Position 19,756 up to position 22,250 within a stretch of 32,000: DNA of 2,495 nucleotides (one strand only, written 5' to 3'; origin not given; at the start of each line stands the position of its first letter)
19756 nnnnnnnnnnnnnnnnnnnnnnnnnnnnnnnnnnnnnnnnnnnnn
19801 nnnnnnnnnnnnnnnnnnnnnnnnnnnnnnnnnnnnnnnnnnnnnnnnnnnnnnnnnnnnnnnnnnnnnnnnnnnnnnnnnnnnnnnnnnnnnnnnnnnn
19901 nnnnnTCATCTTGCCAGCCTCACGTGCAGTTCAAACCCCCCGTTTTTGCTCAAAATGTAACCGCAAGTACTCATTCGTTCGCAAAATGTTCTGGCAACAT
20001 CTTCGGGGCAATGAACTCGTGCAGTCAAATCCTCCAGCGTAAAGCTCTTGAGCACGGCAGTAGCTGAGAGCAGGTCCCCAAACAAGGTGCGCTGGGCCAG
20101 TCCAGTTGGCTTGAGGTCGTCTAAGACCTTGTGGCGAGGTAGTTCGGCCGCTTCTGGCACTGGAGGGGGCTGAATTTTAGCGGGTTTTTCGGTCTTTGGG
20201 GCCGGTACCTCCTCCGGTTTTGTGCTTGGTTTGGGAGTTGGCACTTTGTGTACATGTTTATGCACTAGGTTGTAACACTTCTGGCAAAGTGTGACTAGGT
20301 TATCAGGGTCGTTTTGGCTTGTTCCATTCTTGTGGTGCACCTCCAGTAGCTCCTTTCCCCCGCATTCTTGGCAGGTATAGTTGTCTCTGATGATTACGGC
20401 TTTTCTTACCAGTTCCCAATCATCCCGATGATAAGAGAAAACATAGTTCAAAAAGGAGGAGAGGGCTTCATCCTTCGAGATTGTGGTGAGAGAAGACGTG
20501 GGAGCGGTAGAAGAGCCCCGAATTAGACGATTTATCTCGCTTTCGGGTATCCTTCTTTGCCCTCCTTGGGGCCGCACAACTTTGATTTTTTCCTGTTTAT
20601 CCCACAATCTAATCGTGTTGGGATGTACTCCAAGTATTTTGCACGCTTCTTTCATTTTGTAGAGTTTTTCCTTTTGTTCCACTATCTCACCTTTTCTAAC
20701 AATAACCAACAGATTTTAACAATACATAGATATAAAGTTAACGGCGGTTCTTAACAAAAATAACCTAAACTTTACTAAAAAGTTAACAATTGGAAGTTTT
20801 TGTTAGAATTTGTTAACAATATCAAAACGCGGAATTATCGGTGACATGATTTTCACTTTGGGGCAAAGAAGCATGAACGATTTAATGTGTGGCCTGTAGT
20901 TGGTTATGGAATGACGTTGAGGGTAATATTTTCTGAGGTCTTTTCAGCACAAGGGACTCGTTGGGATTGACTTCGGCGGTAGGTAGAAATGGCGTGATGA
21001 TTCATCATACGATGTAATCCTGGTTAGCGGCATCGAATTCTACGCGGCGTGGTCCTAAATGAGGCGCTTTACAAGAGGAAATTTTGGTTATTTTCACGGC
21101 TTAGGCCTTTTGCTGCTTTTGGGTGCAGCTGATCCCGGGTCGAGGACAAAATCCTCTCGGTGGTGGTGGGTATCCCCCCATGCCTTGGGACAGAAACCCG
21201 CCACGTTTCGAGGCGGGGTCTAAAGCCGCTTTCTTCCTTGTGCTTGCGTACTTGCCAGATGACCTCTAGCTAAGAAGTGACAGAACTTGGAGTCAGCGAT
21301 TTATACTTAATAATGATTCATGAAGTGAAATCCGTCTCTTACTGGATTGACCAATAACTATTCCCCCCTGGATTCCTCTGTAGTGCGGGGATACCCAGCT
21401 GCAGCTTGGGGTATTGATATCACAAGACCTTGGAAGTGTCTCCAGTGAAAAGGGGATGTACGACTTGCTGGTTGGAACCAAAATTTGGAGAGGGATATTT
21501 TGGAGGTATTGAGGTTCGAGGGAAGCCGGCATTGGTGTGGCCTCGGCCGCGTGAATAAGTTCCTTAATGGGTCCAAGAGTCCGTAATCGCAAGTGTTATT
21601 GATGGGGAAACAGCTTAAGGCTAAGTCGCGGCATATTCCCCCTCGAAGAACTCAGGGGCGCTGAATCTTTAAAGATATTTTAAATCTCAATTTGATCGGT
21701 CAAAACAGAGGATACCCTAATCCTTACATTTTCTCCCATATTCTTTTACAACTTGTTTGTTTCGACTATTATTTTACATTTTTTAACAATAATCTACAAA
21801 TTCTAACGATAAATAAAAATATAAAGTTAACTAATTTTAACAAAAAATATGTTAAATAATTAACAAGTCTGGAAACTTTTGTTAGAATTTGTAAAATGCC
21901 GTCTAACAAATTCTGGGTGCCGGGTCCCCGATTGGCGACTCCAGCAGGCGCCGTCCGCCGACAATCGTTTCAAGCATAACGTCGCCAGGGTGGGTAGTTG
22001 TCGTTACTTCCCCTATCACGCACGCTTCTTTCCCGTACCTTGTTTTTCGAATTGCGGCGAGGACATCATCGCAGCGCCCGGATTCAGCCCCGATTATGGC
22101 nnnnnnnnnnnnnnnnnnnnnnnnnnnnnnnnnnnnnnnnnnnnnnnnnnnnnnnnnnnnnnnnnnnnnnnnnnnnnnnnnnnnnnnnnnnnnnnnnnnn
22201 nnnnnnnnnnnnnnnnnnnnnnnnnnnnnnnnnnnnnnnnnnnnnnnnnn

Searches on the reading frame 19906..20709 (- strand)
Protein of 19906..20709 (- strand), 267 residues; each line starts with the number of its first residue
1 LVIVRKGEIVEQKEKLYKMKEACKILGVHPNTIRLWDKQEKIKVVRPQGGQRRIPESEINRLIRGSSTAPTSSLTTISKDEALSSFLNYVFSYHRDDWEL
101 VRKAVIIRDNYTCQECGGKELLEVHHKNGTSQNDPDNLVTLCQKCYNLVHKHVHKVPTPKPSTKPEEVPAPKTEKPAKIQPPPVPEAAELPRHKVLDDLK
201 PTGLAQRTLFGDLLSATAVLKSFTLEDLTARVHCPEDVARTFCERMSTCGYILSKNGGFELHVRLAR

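Call 7: search_protein_families(library=pfam, proteins=[window:19906-20709:-], max_evalue=0.1)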
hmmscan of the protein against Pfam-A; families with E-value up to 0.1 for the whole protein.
window:19906-20709:- (267 aa): 10 families
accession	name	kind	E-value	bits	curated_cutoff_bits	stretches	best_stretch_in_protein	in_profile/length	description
PF12728.13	HTH_17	-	9.7e-11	42.2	27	1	16-65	1-49/51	Helix-turn-helix domain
PF00376.29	MerR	-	4.2e-10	39.7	28.2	1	18-53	1-37/38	MerR family regulatory protein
PF13411.12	MerR_1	-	4.3e-07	30.4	21.6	1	17-62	1-46/69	MerR HTH family regulatory protein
PF01844.29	HNH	-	4.2e-05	24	21.4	1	113-150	1-45/47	HNH endonuclease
PF01527.26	HTH_Tnp_1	-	0.0004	21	24.1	1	6-41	12-48/75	Transposase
PF06573.16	Churchill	-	0.01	16.6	25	1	111-155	28-75/112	Churchill protein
PF13384.12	HTH_23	-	0.01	16.1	24.6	1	4-36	5-37/50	Homeodomain-like domain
PF13518.12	HTH_28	-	0.036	14.6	25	1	5-39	1-35/52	Helix-turn-helix domain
PF12251.13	SNAPC3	-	0.036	14.2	23.8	0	111-155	146-187/199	snRNA-activating protein complex (SNAPc), subunit 3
PF19817.4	DUF6300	-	0.083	13.4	27.8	0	111-145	10-49/110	Family of unknown function (DUF6300)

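Call 8: search_protein_families(library=padloc, proteins=[window:19906-20709:-], max_evalue=0.1)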
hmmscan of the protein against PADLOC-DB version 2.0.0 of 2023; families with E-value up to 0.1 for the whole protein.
window:19906-20709:- (267 aa): 7 families
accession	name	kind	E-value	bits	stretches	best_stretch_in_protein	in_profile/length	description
PDLC04133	mad1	-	1.1e-11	42.8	1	12-66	1-54/60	mads_1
PDLC00642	ZorE2|ZorE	-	1.4e-10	39.1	1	91-154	195-263/283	HNH endonuclease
PDLC00645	ZorE2|ZorE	-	1.4e-09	35.5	1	95-153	194-258/375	HNH endonuclease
PDLC00643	ZorE2|ZorE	-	1.2e-07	29.3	1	95-154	200-266/282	HNH endonuclease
PDLC00644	ZorE2|ZorE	-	7.8e-07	27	1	90-151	172-240/267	HNH endonuclease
PDLC03673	HEase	-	0.019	12.6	1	122-155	105-139/227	homing endonuclease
PDLC00740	Effector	-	0.035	10.9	1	130-158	78-106/391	Endonuclease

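Call 13: find_encoding_contigs(protein=window:19906-20709:-, flank=10000, max_places=10)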
Protein window:19906-20709:- (267 aa): no gene with exactly this product is on record in the collection.

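Call 14: find_homologous_proteins(query=window:19906-20709:-)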
Query window:19906-20709:- (267 aa): 62 proteins with E <= 0.001 among 880 candidates.
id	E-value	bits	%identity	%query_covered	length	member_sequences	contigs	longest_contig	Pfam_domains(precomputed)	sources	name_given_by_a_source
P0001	1.0e-172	591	100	97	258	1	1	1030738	PF12728.14,PF00376.30,PF13411.13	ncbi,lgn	-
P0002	2.3e-155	534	88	99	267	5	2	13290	PF12728.14,PF00376.30,PF13411.13,PF01844.30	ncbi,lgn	-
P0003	5.8e-145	500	85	97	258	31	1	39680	PF12728.14,PF00376.30,PF13411.13,PF01844.30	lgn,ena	-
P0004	1.3e-143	496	84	97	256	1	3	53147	PF12728.14,PF00376.30,PF13411.13,PF01844.30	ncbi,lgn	-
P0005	1.8e-143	495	83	97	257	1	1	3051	PF12728.14,PF00376.30,PF13411.13,PF01844.30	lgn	-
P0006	3.8e-143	494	83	99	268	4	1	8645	PF12728.14,PF00376.30,PF13411.13,PF01844.30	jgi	-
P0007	3.2e-142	491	83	97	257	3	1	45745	PF12728.14,PF00376.30,PF13411.13,PF01844.30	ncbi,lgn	-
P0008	8.5e-103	362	65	97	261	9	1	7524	PF12728.14,PF00376.30,PF13411.13,PF01844.30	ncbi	-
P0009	1.9e-97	344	61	97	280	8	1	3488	PF12728.14,PF00376.30,PF13411.13,PF01844.30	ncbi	-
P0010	4.4e-96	340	61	95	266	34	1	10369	PF12728.14,PF00376.30,PF13411.13,PF01844.30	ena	-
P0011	2.5e-95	337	59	96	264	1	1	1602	PF12728.14,PF00376.30,PF13411.13,PF01844.30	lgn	-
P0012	8.2e-95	336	63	93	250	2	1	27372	PF12728.14,PF00376.30,PF13411.13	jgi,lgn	jgi:excisionase family DNA binding protein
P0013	1.1e-94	335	60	95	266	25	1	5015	PF12728.14,PF00376.30,PF13411.13,PF01844.30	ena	-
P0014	2.3e-94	334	59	96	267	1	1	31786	PF12728.14,PF00376.30,PF13411.13,PF01844.30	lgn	-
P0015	1.6e-93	331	59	96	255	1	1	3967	PF12728.14,PF00376.30,PF13411.13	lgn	-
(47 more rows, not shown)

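Call 33: search_protein_families(library=ncbifam, proteins=[window:19906-20682:-], max_evalue=0.1)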
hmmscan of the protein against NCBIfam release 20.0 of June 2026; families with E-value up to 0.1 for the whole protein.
window:19906-20682:- (258 aa): 12 families
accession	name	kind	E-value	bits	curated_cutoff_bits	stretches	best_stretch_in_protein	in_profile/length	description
NF040563.1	guided_IscB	equivalog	2.4e-10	40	175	1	88-147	180-242/314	RNA-guided endonuclease IscB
NF033518.0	transpos_IS607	equivalog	2.6e-08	33.6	110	1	11-64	1-54/187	IS607 family transposase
TIGR01764.1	excise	domain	1.3e-07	31.8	28.8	1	10-53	4-46/49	excisionase family DNA-binding protein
NF033787.1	HTH_BldC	subfamily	9.1e-07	28.6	77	1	10-53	5-48/49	BldC family transcriptional regulator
NF041791.1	anti-phage_ZorE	equivalog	1.3e-06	27.5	600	1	85-143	189-253/358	type II Zorya anti-phage system protein ZorE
NF047375.1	HeatShock_HspR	equivalog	1.2e-05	25.3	105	1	6-53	2-49/92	heat shock protein transcriptional repressor HspR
NF038221.1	IcmJ_DotN_IVB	equivalog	0.0011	18.6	100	1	88-137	29-81/205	type IVB secretion system protein IcmJDotN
NF047377.1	heat_HspR_dupli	exception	0.0048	16.4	300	1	6-53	125-172/214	heat shock protein transcriptional repressor HspR, fused homodimer type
NF006331.0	PRK08561.1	equivalog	0.012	15.3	154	1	83-149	39-107/152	30S ribosomal protein S15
NF047912.1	ECs_2282_CxxC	subfamily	0.034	14.1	37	1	101-142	2-39/60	ECs_2282 family putative zinc-binding protein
NF050017.1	TransRegFevR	equivalog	0.039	14.2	180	0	8-36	33-61/109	transcriptional regulator FevR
TIGR02051.1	MerR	equivalog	0.089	13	150.85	0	14-53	6-46/124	mercury resistance transcriptional regulator MerR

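Call 34: search_protein_families(library=phrogs, proteins=[window:19906-20682:-], max_evalue=0.01)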
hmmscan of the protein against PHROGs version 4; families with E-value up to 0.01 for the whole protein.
window:19906-20682:- (258 aa): 27 families (the best 25 are shown)
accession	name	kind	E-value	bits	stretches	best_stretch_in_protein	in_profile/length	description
phrog_119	-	DNA, RNA and nucleotide metabolism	9.4e-15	55.3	1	83-150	185-264/443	HNH endonuclease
phrog_1271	-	DNA, RNA and nucleotide metabolism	6.5e-13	49.8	1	83-150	248-325/361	HNH endonuclease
phrog_144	-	DNA, RNA and nucleotide metabolism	4.7e-12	46.9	1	84-146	67-138/175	HNH endonuclease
phrog_589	-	DNA, RNA and nucleotide metabolism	8.9e-12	46.1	1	84-136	74-134/179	HNH endonuclease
phrog_4581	-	head and packaging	2.7e-10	41.2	1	80-143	44-111/395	terminase small subunit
phrog_8446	-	DNA, RNA and nucleotide metabolism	8.1e-10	39.7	1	86-143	125-198/211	HNH endonuclease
phrog_8048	-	DNA, RNA and nucleotide metabolism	1.1e-09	38.9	1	88-150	163-235/273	HNH endonuclease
phrog_66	-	integration and excision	2.8e-09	38.1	1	2-67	88-153/412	excisionase and transcriptional regulator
phrog_16726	-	DNA, RNA and nucleotide metabolism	1.7e-06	29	1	89-138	81-138/308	HNH endonuclease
phrog_740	-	DNA, RNA and nucleotide metabolism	1.7e-06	28.3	1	92-143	29-87/332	HNH endonuclease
phrog_11671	-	unknown function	1.9e-06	29.1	1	6-51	6-52/146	-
phrog_5200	-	DNA, RNA and nucleotide metabolism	3.7e-06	28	1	86-143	25-87/154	HNH endonuclease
phrog_333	-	DNA, RNA and nucleotide metabolism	5.3e-06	27.7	1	87-136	19-74/138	HNH endonuclease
phrog_5956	-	DNA, RNA and nucleotide metabolism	5.4e-06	27.1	1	84-145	42-112/138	HNH endonuclease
phrog_7370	-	DNA, RNA and nucleotide metabolism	1e-05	26.6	1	92-143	32-86/115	HNH endonuclease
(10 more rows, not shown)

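Call 37: predict_structure(alignment_id=A2)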
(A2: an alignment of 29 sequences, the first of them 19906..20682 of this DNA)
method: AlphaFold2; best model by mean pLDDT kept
length: 258 residues; sequences in the alignment: 29
mean_pLDDT: 79.8   pTM: 0.35
mean pLDDT of the five models: 79.8, 79.2, 78.6, 77.9, 77.4
residues with pLDDT >= 90: 108; 70-90: 92; 50-70: 16; < 50: 42
segments of 3 or more residues with pLDDT < 50: 57-65, 145-155, 157-160, 162-177
pLDDT, mean of each block of 10 residues (from residue 1): 73 90 89 81 86 65 57 90 92 94 93 89 88 89 50 44 43 48 89 91 92 91 91 92 87 81
secondary structure, 60 per line:
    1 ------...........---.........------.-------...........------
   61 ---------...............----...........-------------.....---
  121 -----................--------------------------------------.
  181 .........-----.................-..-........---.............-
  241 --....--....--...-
elements in order: E7-9 H10-17 H21-29 E44-46 H47-54 H70-84 H89-99 E113-117 E129-133 H134-141 E180-182 H183-189 H195-211 H216-223 H227-239 E243-246 E249-252 E255-257

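Call 43: fold_search(model_id=the predicted structure, library=pdb)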
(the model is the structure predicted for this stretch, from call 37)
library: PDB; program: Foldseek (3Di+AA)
matches with E <= 10: 1584; with E <= 0.001: 0
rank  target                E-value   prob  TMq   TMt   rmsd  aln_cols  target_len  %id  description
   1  6ama_B                2.5e-03  1.00  0.20  0.82   1.5        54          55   33  Structure of S. coelicolor/S. venezuelae BldC-smeA-ssfA complex to 3.09 Angstrom (released 2018-03-28)
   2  6ama_Y                4.1e-03  1.00  0.20  0.81   1.5        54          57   33  Structure of S. coelicolor/S. venezuelae BldC-smeA-ssfA complex to 3.09 Angstrom (released 2018-03-28)
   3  6ama_P                5.2e-03  1.00  0.19  0.80   1.4        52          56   35  Structure of S. coelicolor/S. venezuelae BldC-smeA-ssfA complex to 3.09 Angstrom (released 2018-03-28)
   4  6amk_A                7.8e-03  1.00  0.19  0.81   1.5        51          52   33  Structure of Streptomyces venezuelae BldC-whiI opt complex (released 2018-03-28)
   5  6ama_H                1.2e-02  1.00  0.19  0.81   1.4        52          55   35  Structure of S. coelicolor/S. venezuelae BldC-smeA-ssfA complex to 3.09 Angstrom (released 2018-03-28)
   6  6ama_A                1.3e-02  1.00  0.20  0.84   1.5        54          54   33  Structure of S. coelicolor/S. venezuelae BldC-smeA-ssfA complex to 3.09 Angstrom (released 2018-03-28)
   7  5d90_C                1.7e-02  1.00  0.18  0.34  11.7        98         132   19  Crystal structure of HiNmlR, a MerR family regulator lacking the sensor domain, bound to promoter DNA (released 2016-06-29)
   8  3fwe_A                2.2e-02  1.00  0.23  0.29   4.8        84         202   12  Crystal Structure of the Apo D138L CAP mutant (released 2009-09-08)
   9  6amk_B                2.8e-02  1.00  0.19  0.86   1.4        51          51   33  Structure of Streptomyces venezuelae BldC-whiI opt complex (released 2018-03-28)
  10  2g7u_B                3.7e-02  1.00  0.22  0.22   2.3        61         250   18  2.3 A structure of putative catechol degradative operon regulator from Rhodococcus sp. RHA1 (released 2006-04-04)
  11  5xnc_A                3.7e-02  1.00  0.23  0.17   2.9        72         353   15  Crystal structure of the branched-chain polyamine synthase (BpsA) in complex with N4-aminopropylspermidine and 5-methy (released 2018-08-15)
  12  7clf_A                3.7e-02  1.00  0.19  0.15   3.7        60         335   17  PigF with SAH (released 2021-07-28)
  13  5d8c_B                3.7e-02  0.98  0.18  0.35  11.6       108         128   18  Crystal structure of HiNmlR, a MerR family regulator lacking the sensor domain, bound to promoter DNA (released 2016-06-29)
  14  3hif_A                3.9e-02  1.00  0.23  0.29   4.6        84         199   12  The crystal structure of apo wild type CAP at 3.6 A resolution. (released 2009-09-08)
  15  7wdq_A                3.9e-02  1.00  0.19  0.15   3.8        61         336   16  DsyB in complex with SAM (released 2022-06-01)
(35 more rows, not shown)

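Call 62: search_solved_structures(query=A2, max_evalue=0.1)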
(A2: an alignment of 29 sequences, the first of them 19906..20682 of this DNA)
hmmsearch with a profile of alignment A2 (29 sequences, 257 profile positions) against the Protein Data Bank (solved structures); distinct sequences matched with E-value up to 0.1: 12.
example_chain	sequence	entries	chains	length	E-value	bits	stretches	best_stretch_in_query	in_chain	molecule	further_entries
6ama_A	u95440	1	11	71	5.4e-09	39.3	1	6-60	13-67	Putative DNA-binding protein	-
6amk_A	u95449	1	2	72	6e-09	39.1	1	7-60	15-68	Putative DNA-binding protein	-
9k2z_A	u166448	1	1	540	4.8e-08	36.1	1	90-153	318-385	HfmIscB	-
5h0m_A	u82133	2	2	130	0.00011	25.2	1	84-144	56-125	HNH endonuclease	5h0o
5x1h_A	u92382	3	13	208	0.021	17.7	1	94-138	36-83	IcmJ (DotN)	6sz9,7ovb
5x42_C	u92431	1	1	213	0.021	17.6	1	94-138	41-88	IcmJ (DotN)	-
8jbs_A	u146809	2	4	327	0.022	17.6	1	4-45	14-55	Putative cobalamin binding protein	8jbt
5x42_A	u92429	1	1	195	0.022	17.6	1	95-138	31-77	DotN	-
5x1h_Q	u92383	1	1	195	0.025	17.4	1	94-138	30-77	IcmJ (DotN)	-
1fs7_A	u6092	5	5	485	0.07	15.9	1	85-157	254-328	CYTOCHROME C NITRITE REDUCTASE | Cytochrome c-552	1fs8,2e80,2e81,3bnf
3bng_A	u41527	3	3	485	0.074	15.9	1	85-157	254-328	Cytochrome c-552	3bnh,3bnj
1fs9_A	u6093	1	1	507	0.08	15.7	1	85-157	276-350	CYTOCHROME C NITRITE REDUCTASE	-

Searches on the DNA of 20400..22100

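Call 9: search_rna_families(source=window, start=20400, end=22100, threshold=evalue, max_evalue=10)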
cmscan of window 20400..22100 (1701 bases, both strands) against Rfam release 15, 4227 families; matches with E-value up to 10: 1.
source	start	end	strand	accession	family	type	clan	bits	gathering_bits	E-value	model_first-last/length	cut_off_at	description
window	22068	22100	-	RF00114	S15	Cis-reg; leader;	CL00121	12.5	39.5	8.9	85-117/117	5'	Ribosomal S15 leader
